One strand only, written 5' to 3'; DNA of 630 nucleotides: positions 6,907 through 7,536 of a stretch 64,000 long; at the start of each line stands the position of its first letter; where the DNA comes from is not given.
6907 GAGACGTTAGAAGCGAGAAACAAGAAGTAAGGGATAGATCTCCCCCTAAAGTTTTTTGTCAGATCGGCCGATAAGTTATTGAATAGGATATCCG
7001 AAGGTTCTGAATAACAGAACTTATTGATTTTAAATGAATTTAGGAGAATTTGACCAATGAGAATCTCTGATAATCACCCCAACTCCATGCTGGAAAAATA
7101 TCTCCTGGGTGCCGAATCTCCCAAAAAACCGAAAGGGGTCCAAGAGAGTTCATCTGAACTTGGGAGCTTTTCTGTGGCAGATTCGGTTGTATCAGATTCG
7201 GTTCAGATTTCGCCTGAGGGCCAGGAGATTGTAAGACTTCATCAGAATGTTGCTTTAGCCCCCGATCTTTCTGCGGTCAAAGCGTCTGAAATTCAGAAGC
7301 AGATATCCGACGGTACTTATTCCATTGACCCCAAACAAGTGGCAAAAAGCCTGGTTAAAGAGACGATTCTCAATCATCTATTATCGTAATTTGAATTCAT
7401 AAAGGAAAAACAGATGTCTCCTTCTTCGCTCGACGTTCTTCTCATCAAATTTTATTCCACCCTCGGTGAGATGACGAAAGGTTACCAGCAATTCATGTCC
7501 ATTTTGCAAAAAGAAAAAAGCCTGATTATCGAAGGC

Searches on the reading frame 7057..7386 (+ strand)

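Call 3: search_protein_families(library=pfam, proteins=[window:7057-7386:+], max_evalue=0.01)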
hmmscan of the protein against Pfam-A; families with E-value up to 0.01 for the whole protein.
window:7057-7386:+ (110 aa): 1 family
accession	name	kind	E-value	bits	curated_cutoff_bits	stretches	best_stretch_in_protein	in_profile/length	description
PF04316.19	FlgM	-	5.3e-13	49.4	25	1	47-100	1-54/55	Anti-sigma-28 factor, FlgM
